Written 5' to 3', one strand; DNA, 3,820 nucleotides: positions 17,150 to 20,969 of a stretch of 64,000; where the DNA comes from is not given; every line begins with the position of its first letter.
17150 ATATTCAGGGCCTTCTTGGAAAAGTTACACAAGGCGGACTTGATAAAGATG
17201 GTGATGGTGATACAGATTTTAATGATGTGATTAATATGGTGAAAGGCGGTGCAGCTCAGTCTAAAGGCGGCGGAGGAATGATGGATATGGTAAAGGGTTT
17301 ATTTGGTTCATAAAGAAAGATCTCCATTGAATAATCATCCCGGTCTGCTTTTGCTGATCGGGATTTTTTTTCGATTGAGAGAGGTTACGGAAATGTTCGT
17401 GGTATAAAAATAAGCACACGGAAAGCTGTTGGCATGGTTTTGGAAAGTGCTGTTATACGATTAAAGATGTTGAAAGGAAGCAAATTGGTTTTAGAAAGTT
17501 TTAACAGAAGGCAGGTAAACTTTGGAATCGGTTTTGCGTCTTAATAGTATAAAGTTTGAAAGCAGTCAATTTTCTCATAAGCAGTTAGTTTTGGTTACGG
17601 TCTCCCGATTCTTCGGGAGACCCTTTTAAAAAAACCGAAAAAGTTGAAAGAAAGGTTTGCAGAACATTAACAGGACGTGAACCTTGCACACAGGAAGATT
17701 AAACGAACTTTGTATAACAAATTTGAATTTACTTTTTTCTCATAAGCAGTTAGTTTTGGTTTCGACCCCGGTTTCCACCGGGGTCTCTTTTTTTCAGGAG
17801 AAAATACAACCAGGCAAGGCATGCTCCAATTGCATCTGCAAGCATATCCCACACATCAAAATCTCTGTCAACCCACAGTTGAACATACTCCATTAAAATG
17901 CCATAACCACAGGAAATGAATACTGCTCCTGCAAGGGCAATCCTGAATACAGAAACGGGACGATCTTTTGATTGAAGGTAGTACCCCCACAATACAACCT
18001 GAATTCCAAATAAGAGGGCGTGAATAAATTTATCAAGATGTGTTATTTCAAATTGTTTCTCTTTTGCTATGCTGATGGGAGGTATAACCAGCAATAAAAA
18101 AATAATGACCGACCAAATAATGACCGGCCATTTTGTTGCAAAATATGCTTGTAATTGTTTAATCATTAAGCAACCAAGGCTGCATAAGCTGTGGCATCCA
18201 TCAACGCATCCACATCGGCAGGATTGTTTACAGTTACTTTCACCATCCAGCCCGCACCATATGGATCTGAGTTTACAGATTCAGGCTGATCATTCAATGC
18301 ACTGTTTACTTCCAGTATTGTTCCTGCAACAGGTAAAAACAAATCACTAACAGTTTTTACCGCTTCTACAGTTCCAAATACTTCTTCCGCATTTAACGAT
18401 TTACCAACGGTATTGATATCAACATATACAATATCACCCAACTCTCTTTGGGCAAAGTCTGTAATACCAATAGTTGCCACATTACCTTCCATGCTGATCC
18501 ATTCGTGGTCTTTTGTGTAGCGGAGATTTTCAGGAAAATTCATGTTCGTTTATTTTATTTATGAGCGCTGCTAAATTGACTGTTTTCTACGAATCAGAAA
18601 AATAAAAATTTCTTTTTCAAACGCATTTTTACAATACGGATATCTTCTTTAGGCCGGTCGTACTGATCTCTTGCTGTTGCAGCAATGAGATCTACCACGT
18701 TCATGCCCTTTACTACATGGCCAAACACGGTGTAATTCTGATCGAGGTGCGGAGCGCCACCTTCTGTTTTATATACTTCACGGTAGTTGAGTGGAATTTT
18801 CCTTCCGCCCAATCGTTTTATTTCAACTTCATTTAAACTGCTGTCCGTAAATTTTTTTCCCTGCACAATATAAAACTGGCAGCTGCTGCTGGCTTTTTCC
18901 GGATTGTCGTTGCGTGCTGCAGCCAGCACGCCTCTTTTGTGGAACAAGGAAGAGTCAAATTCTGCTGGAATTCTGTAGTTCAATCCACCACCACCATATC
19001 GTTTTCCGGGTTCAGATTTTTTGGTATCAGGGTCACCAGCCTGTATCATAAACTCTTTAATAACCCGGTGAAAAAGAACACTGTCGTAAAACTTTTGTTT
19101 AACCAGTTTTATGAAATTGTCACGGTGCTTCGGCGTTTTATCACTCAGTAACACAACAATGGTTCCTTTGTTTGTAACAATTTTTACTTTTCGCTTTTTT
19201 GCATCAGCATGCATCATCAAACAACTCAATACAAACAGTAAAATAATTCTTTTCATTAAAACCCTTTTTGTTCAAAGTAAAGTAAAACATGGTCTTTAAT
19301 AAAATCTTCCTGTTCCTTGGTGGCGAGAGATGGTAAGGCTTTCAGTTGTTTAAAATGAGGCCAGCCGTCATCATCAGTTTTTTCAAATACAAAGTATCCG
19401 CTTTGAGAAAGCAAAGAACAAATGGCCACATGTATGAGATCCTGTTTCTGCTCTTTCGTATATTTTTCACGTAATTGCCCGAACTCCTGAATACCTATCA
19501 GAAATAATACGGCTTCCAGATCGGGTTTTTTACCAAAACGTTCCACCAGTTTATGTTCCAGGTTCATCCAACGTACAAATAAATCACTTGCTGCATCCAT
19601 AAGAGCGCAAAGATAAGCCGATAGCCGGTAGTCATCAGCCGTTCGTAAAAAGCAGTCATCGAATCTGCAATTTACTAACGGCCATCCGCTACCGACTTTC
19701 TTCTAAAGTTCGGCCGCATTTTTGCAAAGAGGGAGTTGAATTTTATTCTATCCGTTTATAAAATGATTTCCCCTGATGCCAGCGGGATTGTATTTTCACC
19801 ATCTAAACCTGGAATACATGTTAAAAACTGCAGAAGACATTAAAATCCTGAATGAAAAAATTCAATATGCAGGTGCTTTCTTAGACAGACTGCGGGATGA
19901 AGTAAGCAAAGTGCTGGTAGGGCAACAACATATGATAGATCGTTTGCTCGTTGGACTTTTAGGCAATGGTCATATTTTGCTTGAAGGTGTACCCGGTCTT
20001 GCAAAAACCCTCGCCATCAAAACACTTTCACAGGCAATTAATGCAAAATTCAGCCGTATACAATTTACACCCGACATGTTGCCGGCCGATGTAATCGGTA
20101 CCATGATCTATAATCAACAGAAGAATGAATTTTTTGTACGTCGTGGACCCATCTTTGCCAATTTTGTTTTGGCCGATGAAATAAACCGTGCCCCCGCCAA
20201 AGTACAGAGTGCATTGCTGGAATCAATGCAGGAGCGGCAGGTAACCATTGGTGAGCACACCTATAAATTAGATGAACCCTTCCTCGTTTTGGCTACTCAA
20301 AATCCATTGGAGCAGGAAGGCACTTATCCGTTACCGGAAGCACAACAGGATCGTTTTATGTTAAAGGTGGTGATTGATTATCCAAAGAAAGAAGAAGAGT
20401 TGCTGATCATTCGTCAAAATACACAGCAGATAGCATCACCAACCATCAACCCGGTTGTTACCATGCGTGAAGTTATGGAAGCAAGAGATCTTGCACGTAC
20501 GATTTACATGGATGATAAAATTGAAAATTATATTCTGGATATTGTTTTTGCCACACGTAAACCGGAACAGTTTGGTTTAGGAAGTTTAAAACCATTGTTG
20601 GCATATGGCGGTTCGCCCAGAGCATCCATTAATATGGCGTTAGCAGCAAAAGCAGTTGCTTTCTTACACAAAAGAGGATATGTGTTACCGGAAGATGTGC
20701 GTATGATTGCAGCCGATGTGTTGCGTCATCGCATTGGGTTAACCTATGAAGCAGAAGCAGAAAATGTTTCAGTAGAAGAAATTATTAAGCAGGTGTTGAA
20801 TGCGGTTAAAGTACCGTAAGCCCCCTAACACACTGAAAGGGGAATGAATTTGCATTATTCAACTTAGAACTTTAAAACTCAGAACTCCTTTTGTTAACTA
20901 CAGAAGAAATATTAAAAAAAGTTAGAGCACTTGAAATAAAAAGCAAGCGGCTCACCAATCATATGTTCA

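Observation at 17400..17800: Tandem pair of terminator-capped small-RNA-like modules sharing an identical 27-nt core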

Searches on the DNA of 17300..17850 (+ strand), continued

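Call 53: search_with_rna_model(model_id=R1, sources=[L123, L124, L125, L126, L127, L128, L129, L130, L131, L132, L133, L121, L122], max_evalue=1, filters=off, show_alignments=10)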
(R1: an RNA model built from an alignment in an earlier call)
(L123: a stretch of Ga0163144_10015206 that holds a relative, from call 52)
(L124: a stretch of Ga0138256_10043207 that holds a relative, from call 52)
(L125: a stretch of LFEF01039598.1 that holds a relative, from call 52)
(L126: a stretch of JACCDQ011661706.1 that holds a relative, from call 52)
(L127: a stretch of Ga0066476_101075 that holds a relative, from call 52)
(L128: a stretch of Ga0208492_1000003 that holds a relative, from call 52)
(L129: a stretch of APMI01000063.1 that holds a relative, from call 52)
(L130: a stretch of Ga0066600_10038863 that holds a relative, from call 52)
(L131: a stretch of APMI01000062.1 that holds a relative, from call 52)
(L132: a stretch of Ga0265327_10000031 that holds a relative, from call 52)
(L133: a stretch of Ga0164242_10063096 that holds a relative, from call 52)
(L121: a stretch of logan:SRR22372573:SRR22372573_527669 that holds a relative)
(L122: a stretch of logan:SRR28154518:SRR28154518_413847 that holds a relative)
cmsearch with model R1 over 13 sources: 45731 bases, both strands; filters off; matches with E-value up to 1: 26.
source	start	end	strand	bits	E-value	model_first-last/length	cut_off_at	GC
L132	2860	2930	-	91.7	3.4e-25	1-71/71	no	0.37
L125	2857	2927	-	88.4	3e-24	1-71/71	no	0.38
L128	2857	2927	-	88.4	3e-24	1-71/71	no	0.38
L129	2852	2922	-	85.7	2e-23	1-71/71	no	0.35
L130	1287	1357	-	83.7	7.7e-23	1-71/71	no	0.39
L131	2843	2913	-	83.6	7.8e-23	1-71/71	no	0.38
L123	2864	2934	-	82.7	1.5e-22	1-71/71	no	0.38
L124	2864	2934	-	82.7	1.5e-22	1-71/71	no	0.38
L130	1436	1507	-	82.4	1.8e-22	1-71/71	no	0.42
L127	2864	2934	-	82.2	2e-22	1-71/71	no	0.39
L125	3005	3076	-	81.3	3.7e-22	1-71/71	no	0.38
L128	3005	3076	-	81.3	3.7e-22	1-71/71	no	0.38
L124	3043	3114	-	74.6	3.5e-20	1-71/71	no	0.4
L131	3013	3085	-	73.8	5.9e-20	1-71/71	no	0.41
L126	1740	1803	-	70.5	5.6e-19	8-71/71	no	0.44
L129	3014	3086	-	69.8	9.2e-19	1-71/71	no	0.36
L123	3022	3091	-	66.3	9.8e-18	1-71/71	no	0.39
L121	1015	1041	+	33.6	3.8e-08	1-71/71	no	0.26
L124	3309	3371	-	26.2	5.7e-06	1-71/71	no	0.3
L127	3051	3079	-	18.5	0.001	34-62/71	no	0.55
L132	2419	2464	+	17.6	0.002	27-71/71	no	0.43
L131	2936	2980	+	9.8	0.38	28-71/71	no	0.24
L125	3939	3979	-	9.3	0.52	34-71/71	no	0.39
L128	3214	3253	-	9.3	0.53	32-71/71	no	0.3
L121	788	826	+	9.2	0.56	33-71/71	no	0.46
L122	903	941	+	9.2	0.56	33-71/71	no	0.46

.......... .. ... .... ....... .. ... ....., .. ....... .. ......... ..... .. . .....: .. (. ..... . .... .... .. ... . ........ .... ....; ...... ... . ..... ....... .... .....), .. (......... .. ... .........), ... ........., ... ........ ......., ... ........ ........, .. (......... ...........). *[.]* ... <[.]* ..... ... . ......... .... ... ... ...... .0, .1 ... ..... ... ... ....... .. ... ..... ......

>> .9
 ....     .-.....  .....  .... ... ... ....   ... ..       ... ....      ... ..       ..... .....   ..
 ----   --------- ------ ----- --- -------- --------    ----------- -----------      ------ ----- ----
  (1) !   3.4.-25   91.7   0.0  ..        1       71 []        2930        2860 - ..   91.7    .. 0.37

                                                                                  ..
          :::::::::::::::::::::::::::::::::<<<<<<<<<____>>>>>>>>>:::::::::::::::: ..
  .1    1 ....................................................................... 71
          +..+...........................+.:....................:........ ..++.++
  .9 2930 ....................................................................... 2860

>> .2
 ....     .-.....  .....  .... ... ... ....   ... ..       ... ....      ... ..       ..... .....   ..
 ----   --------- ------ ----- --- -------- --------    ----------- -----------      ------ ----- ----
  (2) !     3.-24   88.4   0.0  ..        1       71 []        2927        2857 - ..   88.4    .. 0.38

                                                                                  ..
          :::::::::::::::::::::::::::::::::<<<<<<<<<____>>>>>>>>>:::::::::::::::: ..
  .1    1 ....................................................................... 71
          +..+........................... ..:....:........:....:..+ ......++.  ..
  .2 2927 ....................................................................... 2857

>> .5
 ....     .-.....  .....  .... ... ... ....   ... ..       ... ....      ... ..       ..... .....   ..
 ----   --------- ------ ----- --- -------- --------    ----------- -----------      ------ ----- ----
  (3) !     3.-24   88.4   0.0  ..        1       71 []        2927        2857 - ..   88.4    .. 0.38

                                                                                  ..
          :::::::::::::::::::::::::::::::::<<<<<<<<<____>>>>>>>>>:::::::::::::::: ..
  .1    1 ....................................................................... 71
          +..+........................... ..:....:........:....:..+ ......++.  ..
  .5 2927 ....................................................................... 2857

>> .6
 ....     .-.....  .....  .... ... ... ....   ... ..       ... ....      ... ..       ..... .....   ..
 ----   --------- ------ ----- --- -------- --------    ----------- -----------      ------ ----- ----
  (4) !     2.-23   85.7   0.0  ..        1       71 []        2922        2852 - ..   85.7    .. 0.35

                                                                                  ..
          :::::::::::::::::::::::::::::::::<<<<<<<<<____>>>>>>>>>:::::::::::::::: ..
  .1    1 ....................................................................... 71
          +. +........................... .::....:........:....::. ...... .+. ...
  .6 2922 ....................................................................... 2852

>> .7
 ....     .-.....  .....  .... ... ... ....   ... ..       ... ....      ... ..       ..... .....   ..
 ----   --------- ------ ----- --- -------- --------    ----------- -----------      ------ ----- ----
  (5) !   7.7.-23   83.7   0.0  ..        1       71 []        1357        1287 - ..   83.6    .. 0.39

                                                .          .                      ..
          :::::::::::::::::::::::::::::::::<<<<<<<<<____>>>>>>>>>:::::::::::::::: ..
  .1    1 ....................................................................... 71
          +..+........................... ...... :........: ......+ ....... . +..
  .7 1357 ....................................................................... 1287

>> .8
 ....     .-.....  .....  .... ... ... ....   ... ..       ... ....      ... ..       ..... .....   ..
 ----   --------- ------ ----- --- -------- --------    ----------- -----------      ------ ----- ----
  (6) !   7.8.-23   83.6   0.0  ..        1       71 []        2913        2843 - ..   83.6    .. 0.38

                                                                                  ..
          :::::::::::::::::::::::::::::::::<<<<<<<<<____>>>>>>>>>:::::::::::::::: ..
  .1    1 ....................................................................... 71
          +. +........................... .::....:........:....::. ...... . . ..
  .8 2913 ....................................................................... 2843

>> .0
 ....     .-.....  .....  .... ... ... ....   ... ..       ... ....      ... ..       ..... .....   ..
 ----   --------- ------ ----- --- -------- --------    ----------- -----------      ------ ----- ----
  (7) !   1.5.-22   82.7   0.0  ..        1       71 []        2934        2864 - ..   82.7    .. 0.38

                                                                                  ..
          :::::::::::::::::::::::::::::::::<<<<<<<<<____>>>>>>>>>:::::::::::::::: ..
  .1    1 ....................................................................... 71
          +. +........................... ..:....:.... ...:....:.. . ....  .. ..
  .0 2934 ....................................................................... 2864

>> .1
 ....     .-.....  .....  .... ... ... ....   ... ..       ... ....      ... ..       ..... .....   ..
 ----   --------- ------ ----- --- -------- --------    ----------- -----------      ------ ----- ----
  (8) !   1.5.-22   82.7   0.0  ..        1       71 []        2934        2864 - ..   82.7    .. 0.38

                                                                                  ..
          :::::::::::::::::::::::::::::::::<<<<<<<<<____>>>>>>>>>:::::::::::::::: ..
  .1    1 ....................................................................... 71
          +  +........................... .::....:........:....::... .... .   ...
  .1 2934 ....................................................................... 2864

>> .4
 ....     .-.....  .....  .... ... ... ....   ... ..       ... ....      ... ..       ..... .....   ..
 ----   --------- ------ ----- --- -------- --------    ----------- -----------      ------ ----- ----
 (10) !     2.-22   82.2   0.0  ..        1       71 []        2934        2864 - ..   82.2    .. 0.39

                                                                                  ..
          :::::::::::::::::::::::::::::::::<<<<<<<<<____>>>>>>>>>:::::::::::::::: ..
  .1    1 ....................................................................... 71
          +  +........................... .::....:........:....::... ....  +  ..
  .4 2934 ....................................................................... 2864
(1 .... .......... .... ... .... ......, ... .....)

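Call 79: search_with_rna_model(model_id=R1, sources=[L134, L135, L136, L137, L138, L139, L140, L141, L142, L143, L144, L145, L146, L147, L148, L149, L150, L151, L152, L153, L154, L155, L156], max_evalue=0.001)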
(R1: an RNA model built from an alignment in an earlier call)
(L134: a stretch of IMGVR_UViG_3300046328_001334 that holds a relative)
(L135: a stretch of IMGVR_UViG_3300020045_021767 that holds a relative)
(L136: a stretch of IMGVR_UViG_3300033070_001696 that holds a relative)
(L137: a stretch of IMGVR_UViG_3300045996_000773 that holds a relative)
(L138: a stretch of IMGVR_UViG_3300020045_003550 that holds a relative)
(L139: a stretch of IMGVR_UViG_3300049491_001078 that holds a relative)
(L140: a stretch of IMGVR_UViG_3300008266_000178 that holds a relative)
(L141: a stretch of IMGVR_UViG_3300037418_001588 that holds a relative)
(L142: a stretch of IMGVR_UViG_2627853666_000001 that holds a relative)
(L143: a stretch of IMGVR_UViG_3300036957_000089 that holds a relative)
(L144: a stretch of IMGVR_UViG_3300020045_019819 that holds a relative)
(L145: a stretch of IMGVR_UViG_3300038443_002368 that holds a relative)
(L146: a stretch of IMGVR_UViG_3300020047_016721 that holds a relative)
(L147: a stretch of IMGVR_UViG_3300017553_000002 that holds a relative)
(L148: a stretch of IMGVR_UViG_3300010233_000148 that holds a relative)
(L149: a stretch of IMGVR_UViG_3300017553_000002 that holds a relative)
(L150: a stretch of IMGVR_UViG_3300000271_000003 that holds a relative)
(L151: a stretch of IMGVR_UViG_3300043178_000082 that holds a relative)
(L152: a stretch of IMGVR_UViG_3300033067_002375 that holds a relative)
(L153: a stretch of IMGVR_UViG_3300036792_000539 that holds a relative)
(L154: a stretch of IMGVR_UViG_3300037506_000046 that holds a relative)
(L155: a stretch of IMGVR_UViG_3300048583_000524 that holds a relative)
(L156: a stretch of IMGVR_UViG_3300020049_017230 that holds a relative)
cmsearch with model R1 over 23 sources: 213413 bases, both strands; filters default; matches with E-value up to 0.001: 23.
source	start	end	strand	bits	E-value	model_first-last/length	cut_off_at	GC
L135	4929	4999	-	87.3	2.9e-23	1-71/71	no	0.37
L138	3020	3090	-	86.9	3.9e-23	1-71/71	no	0.39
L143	1441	1512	-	82.9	6e-22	1-71/71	no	0.32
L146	7865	7935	+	82.4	8.3e-22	1-71/71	no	0.44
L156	1307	1377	+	82.4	8.3e-22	1-71/71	no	0.44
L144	8028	8098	-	81.7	1.3e-21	1-71/71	no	0.39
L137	1671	1741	+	81.4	1.7e-21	1-71/71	no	0.41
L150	4437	4507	+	79.2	7.2e-21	1-71/71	no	0.39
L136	9873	9944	-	78.2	1.4e-20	1-71/71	no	0.43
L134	13166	13236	-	77.8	1.9e-20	1-71/71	no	0.38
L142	12064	12133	+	77.6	2.1e-20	1-71/71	no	0.41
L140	773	844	+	75.1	1.2e-19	1-71/71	no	0.38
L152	161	233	-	73.2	4.2e-19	1-71/71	no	0.4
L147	768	838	-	72.9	5.1e-19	1-71/71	no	0.41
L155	10201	10270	+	69.8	4.1e-18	1-71/71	no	0.44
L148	515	588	+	68.7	9e-18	1-71/71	no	0.38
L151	13505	13576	+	68.6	9.7e-18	1-71/71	no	0.38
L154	145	216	-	67.3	2.3e-17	1-71/71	no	0.43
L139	437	509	+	64.9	1.1e-16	1-71/71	no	0.42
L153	4158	4225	-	59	6.2e-15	1-71/71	no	0.5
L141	2338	2410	-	54.3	1.5e-13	1-71/71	no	0.41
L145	60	132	-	54.3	1.5e-13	1-71/71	no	0.41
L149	3176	3248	-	51.5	9.8e-13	1-71/71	no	0.44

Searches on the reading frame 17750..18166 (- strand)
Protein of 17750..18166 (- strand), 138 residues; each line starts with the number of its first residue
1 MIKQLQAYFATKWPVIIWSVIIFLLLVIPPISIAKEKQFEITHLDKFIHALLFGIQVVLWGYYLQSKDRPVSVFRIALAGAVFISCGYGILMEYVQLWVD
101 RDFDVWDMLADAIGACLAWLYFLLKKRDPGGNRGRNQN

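Call 31: search_protein_families(library=pfam, proteins=[window:17750-18166:-], max_evalue=0.001)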
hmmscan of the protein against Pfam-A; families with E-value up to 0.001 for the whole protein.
window:17750-18166:- (138 aa): 1 family
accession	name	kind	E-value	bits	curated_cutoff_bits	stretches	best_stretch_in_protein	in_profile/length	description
PF04892.17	VanZ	-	8.8e-09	36.5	30.1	1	39-124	53-124/126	VanZ like family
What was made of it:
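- Checked: Neighbouring genes: the vanZ ORF (17750-18166, minus; Pfam VanZ, call 31) does run through hairpin 2 into core 2, ending ..............*.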

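Call 52: find_related_loci(query=window:17750-18166:-, collection=metagenome_contigs, flank=2500)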
Query window:17750-18166:- (138 aa) in metagenome_contigs; peptide patterns used: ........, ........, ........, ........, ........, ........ (x = any residue, [..] = any of these).
248 stretches matched a pattern; 11 encode a relative of the query (tblastn E <= 1e-3); 11 distinct loci.
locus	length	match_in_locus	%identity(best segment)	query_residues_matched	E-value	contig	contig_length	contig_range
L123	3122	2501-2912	62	1-138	7e-52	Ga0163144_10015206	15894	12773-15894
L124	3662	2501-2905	53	1-132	4e-45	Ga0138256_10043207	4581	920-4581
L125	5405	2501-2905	52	1-138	6e-42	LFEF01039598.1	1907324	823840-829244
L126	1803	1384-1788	54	1-138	4e-42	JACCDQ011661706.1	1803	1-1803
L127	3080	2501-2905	49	1-132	1e-41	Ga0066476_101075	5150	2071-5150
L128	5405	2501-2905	49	1-138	9e-40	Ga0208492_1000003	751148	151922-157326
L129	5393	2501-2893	40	5-132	9e-32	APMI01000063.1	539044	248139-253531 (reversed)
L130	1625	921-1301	49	1-127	1e-31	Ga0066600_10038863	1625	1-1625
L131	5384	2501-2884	43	6-132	9e-31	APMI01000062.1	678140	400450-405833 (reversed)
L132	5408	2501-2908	40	14-138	5e-23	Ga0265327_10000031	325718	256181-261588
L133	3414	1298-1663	39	14-132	2e-14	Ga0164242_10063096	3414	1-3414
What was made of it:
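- Tried and rejected: The single vanZ protein worked (call 52).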

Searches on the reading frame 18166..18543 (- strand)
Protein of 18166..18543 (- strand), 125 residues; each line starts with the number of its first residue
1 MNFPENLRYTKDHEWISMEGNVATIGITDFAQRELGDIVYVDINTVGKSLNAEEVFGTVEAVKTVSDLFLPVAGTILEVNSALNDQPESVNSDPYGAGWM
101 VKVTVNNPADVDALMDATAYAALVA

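Call 31: search_protein_families(library=pfam, proteins=[window:18166-18543:-], max_evalue=0.001)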
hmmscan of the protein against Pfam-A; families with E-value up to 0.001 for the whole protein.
window:18166-18543:- (125 aa): 1 family
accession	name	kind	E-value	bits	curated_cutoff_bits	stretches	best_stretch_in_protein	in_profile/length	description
PF01597.25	GCV_H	-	6.2e-43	146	22.2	1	7-123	1-118/122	Glycine cleavage H-protein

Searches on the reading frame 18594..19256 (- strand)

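Call 31: search_protein_families(library=pfam, proteins=[window:18594-19256:-], max_evalue=0.001)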
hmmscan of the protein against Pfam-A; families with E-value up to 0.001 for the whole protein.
window:18594-19256:- (220 aa): 1 family
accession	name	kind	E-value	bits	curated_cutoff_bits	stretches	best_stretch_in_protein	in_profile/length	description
PF00160.26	Pro_isomerase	-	1.7e-43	149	21.7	1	24-212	2-158/159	Cyclophilin type peptidyl-prolyl cis-trans isomerase/CLD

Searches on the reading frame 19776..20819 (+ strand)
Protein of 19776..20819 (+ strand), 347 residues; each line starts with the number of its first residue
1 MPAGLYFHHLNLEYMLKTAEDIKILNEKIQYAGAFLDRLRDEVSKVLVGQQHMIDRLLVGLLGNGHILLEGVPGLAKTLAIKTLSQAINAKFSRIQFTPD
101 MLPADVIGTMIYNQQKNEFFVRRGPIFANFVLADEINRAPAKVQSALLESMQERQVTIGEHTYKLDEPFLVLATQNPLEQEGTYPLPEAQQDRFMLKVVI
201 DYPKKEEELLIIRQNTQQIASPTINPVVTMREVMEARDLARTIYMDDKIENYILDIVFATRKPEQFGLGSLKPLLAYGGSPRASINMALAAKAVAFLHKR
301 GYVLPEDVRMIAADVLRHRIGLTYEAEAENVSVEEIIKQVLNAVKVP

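Call 31: search_protein_families(library=pfam, proteins=[window:19776-20819:+], max_evalue=0.001)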
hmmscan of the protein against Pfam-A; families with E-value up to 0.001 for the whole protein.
window:19776-20819:+ (347 aa): 5 families
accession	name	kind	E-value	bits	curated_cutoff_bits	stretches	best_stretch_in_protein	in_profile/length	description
PF07726.17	AAA_3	-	5e-66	221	27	1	66-196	1-131/131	ATPase family associated with various cellular activities (AAA)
PF17863.7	AAA_lid_2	-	1.2e-19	70.2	22.7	1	273-339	7-73/74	AAA lid domain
PF20030.5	bpMoxR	-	5.7e-15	55.4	27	1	39-207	6-173/205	MoxR domain in the MoxR-vWA-beta-propeller ternary systems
PF07728.20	AAA_5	-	1e-14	55.1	22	1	66-194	1-139/139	AAA domain (dynein-related subfamily)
PF00493.29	MCM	-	0.00025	20.7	23.3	1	40-178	33-174/224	MCM P-loop domain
